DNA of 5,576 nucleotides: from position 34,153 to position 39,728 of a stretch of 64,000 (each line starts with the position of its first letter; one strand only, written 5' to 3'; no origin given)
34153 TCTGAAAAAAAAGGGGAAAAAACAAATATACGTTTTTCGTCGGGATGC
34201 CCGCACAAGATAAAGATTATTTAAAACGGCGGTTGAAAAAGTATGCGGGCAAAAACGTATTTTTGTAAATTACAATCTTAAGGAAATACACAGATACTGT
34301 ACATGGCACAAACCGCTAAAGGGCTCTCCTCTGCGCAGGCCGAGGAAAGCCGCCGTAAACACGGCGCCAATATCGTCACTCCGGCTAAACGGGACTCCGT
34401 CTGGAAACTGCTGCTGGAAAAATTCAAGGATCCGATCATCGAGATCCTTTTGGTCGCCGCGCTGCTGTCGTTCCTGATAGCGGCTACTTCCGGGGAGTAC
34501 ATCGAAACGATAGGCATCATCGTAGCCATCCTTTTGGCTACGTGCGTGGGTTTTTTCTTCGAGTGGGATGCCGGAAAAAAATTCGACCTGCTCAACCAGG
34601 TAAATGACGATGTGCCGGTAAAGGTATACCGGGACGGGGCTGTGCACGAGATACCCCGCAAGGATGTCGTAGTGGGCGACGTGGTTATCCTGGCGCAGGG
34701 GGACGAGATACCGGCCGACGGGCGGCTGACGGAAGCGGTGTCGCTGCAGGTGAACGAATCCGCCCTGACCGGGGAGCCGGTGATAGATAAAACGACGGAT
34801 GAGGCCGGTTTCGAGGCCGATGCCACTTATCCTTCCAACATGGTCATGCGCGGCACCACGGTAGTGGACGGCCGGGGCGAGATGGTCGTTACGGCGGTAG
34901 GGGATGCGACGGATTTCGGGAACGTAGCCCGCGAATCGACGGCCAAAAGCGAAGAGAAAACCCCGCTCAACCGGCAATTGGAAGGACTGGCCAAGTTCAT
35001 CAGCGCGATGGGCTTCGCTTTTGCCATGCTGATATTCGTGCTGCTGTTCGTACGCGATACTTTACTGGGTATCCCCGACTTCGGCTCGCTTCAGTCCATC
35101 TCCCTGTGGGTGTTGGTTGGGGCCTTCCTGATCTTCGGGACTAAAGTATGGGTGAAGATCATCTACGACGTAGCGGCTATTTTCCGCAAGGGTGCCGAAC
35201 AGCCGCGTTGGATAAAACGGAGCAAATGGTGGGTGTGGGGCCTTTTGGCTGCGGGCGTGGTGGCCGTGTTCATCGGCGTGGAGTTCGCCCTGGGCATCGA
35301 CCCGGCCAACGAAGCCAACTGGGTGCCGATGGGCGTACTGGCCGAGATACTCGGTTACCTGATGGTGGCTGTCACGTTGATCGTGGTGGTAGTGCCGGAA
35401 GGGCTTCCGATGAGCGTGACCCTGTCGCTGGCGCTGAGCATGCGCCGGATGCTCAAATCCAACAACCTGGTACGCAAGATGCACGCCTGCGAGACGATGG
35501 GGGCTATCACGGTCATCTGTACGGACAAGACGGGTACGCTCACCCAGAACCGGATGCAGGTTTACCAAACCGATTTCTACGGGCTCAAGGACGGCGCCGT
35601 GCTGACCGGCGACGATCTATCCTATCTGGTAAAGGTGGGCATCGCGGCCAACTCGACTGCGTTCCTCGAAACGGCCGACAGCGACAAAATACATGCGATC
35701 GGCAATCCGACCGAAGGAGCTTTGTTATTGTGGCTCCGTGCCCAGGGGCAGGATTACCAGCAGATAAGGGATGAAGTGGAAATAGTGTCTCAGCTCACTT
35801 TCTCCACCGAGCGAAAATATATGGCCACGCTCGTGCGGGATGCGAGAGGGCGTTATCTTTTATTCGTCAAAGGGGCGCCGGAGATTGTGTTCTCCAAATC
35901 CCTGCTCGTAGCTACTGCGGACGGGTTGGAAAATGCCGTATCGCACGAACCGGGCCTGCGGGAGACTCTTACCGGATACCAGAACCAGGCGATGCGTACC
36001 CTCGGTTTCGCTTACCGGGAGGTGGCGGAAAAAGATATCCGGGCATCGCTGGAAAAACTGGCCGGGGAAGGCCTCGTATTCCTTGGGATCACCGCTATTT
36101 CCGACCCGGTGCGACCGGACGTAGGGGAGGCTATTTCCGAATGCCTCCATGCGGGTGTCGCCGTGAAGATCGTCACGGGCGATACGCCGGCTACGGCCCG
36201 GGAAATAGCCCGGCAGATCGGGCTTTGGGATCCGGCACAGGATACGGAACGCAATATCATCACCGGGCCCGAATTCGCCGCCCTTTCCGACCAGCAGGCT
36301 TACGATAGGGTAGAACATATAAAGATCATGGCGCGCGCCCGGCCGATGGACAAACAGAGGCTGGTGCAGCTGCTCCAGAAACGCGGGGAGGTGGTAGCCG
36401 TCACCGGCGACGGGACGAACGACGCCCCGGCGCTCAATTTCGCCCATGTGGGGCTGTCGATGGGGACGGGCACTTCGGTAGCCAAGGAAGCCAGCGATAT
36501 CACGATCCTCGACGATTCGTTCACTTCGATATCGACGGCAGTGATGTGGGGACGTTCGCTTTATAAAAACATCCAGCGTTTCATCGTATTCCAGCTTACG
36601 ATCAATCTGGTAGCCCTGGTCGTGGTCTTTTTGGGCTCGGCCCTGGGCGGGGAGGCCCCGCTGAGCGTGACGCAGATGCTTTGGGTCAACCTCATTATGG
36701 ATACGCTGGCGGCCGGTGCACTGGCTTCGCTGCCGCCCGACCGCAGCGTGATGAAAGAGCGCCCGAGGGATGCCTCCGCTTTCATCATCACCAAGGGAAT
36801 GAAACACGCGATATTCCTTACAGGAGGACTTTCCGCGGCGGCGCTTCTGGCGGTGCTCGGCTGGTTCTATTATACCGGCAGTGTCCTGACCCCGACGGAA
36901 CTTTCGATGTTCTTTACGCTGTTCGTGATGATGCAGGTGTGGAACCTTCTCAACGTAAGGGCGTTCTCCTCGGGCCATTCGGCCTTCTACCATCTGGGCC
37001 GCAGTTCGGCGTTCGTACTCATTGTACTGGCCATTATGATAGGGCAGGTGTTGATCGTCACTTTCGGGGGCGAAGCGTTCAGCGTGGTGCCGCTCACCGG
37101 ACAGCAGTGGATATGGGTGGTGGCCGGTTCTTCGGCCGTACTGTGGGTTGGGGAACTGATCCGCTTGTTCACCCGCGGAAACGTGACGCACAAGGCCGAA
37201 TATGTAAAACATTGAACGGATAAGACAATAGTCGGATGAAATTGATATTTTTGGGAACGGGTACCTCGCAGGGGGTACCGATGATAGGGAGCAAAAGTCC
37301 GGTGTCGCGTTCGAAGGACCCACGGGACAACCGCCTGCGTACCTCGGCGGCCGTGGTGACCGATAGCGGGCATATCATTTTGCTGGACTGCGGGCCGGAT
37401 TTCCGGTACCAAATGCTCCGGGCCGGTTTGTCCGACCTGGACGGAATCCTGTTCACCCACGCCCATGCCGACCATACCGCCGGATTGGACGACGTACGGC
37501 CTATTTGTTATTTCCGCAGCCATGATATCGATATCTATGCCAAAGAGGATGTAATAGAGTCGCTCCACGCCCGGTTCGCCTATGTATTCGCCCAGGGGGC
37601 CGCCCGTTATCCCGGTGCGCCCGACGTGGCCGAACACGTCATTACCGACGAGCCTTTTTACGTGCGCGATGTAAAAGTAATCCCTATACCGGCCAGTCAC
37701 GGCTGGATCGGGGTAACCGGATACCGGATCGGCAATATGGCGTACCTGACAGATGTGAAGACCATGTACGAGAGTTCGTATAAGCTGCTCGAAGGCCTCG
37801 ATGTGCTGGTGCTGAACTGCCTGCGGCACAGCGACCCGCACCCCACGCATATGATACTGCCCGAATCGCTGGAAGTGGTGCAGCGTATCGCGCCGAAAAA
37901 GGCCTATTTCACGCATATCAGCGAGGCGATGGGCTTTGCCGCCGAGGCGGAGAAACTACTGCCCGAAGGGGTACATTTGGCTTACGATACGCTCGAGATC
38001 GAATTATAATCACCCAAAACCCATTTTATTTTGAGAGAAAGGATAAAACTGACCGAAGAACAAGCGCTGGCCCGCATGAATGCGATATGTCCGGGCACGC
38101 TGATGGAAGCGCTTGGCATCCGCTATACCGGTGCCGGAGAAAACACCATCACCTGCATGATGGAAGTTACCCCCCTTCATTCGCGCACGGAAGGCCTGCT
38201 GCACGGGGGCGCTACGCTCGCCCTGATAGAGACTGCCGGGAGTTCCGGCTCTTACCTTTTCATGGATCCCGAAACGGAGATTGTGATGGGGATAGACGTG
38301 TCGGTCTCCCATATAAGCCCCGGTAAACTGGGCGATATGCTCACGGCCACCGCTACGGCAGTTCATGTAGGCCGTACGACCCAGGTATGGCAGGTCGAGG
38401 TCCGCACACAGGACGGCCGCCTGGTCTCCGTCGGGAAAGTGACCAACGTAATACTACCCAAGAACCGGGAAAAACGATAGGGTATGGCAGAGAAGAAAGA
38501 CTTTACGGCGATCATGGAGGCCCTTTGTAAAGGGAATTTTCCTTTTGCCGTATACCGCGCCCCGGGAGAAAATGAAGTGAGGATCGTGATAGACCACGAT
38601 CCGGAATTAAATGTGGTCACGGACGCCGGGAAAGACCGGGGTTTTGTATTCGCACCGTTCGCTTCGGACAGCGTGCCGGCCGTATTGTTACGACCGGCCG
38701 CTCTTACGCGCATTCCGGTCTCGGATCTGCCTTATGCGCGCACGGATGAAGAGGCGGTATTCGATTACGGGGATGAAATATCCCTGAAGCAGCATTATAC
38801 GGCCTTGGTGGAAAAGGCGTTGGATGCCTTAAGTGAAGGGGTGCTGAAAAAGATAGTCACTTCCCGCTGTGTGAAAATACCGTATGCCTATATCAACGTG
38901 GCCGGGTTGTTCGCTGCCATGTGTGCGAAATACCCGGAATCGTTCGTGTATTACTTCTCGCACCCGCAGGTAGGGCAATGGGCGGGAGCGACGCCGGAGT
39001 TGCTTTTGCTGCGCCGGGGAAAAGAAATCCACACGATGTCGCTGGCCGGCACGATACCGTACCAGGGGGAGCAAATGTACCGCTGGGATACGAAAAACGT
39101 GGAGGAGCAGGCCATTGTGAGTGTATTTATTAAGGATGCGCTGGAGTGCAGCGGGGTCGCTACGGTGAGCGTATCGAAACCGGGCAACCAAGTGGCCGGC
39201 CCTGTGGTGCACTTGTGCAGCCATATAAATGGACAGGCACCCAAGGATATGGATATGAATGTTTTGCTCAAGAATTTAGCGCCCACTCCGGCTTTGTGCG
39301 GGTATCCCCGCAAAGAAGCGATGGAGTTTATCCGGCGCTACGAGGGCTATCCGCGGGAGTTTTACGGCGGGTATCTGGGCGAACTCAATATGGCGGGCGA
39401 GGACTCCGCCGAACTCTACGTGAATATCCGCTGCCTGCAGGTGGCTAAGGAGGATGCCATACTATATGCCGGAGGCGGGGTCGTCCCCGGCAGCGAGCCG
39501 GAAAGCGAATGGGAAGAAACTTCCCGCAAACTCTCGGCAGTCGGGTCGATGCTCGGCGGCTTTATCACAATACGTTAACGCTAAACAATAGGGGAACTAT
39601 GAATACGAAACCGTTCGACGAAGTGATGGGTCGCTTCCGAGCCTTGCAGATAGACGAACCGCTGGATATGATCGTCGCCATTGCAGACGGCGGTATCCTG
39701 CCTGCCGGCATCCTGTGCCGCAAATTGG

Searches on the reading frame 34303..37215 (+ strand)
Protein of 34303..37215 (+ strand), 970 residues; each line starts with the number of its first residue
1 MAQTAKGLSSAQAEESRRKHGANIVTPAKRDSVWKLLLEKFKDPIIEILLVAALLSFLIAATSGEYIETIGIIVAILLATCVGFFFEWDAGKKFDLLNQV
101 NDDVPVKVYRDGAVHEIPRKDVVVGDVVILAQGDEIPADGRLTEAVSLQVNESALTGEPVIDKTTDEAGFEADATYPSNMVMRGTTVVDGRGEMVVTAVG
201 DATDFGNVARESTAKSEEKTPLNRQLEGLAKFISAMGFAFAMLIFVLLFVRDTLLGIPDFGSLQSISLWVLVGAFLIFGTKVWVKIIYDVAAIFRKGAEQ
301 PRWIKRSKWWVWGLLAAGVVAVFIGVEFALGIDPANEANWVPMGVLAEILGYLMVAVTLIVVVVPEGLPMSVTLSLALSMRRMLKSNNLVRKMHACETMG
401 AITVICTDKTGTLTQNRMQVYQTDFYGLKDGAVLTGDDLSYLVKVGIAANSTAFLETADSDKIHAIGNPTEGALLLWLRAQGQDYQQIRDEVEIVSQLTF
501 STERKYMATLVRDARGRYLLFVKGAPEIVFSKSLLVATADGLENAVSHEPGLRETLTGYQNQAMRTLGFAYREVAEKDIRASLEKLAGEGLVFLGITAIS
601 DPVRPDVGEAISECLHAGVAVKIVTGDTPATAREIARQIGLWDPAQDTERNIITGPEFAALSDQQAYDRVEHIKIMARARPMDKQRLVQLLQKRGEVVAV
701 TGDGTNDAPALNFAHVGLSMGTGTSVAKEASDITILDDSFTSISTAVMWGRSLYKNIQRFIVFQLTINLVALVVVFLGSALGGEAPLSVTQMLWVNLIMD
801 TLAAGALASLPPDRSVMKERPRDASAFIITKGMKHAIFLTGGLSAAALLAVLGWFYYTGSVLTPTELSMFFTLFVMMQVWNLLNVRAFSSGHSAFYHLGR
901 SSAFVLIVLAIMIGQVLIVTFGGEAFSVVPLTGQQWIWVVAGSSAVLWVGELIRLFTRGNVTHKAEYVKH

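Call 53: search_protein_families(library=pfam, proteins=[window:34303-37215:+], max_evalue=0.0001)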
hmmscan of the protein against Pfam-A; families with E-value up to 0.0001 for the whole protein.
window:34303-37215:+ (970 aa): 6 families
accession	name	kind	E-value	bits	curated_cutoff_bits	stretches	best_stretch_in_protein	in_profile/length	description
PF00122.25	E1-E2_ATPase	-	3.5e-37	128.1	28.1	1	105-268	6-152/181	E1-E2 ATPase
PF00689.26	Cation_ATPase_C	-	3.8e-35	121.7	27.3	1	785-956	2-175/175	Cation transporting ATPase, C-terminus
PF13246.12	Cation_ATPase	-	2e-19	69.8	21.7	1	448-532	2-87/91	Cation transport ATPase (P-type)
PF00690.31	Cation_ATPase_N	-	7e-15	54.9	20.4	1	5-56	18-69/69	Cation transporter/ATPase, N-terminus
PF00702.32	Hydrolase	-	2.5e-12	48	26.4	1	403-713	2-189/191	haloacid dehalogenase-like hydrolase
PF08282.18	Hydrolase_3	-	3e-05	24.3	20.9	0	685-742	193-250/255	haloacid dehalogenase-like hydrolase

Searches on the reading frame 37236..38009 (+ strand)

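Call 53: search_protein_families(library=pfam, proteins=[window:37236-38009:+], max_evalue=0.0001)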
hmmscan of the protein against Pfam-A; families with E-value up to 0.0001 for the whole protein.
window:37236-38009:+ (257 aa): 2 families
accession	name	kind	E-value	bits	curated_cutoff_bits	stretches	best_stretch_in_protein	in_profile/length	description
PF12706.13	Lactamase_B_2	-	2.1e-36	125.8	27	1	48-228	3-200/200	Beta-lactamase superfamily domain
PF00753.33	Lactamase_B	-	2.4e-11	44.4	22.7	1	34-174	4-150/196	Metallo-beta-lactamase superfamily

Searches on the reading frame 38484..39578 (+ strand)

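Call 53: search_protein_families(library=pfam, proteins=[window:38484-39578:+], max_evalue=0.0001)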
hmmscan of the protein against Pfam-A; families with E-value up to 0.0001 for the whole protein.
window:38484-39578:+ (364 aa): 1 family
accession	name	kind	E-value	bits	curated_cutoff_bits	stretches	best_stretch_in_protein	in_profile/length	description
PF00425.24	Chorismate_bind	-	3.4e-61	207.5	27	1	102-349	2-257/257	chorismate binding enzyme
